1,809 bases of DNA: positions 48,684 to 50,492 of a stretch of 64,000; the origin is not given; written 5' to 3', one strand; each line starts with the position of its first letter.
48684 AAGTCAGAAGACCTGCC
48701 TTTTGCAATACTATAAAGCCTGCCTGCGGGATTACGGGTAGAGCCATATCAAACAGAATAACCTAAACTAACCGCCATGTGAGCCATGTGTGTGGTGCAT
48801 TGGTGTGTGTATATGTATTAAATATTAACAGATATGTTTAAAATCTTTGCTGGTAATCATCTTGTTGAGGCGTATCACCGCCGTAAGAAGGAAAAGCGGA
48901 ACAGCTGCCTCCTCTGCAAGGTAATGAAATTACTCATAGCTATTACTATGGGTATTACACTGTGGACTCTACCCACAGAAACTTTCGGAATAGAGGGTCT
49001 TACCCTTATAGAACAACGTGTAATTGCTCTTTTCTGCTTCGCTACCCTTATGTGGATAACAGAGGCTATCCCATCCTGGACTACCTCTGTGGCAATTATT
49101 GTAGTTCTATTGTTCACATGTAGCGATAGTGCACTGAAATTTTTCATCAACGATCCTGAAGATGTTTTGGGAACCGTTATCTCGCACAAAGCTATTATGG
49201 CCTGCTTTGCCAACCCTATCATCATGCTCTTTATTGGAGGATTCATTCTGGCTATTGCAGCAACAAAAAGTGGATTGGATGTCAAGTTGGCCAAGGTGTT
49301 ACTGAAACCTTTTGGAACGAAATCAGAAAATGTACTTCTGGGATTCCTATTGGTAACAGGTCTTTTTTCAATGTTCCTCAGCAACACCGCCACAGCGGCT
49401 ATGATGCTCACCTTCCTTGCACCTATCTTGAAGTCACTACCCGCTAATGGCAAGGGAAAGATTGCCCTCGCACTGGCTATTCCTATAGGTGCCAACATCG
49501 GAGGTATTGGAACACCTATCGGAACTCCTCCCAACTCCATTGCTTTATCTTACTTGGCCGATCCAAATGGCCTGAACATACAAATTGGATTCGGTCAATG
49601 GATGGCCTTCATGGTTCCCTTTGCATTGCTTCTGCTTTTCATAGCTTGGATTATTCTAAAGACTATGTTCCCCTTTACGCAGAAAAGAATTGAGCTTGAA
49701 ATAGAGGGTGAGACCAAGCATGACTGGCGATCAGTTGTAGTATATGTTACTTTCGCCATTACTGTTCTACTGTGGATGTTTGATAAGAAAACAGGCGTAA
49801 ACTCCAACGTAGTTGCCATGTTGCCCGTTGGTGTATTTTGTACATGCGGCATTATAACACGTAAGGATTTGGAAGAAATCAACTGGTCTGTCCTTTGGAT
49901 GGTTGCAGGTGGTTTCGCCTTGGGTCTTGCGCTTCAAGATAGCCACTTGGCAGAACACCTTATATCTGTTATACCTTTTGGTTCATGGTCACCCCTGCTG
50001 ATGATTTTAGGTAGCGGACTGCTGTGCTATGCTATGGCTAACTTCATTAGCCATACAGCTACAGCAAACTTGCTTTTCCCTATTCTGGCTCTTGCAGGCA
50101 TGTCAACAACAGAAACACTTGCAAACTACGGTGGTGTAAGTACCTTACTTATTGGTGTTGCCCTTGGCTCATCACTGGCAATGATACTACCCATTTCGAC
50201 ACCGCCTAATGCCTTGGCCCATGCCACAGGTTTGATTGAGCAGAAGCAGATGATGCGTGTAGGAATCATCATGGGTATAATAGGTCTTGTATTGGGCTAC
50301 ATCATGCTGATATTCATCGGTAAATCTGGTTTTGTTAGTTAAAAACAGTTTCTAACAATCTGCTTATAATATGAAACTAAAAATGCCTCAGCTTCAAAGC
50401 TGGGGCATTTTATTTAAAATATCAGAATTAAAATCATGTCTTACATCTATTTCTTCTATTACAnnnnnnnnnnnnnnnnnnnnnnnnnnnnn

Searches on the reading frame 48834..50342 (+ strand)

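Call 3: search_protein_families(library=pfam, proteins=[window:48834-50342:+])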
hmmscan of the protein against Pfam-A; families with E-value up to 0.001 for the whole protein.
window:48834-50342:+ (502 aa): 2 families
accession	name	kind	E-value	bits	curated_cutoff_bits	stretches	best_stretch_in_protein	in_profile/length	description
PF03600.22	CitMHS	-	2.5e-43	148.9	31.9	1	72-420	2-316/336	Citrate transporter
PF00939.25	Na_sulph_symp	-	2.3e-42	146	27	1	29-489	3-459/472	Sodium:sulfate symporter transmembrane region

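Call 4: search_protein_families(library=ncbifam, proteins=[window:48834-50342:+])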
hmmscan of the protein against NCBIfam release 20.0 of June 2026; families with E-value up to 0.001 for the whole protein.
window:48834-50342:+ (502 aa): 1 family
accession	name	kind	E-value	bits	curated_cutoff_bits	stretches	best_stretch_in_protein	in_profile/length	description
TIGR00785.1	dass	subfamily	2.1e-73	247.5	198.6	1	61-492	11-440/444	DASS family sodium-coupled anion symporter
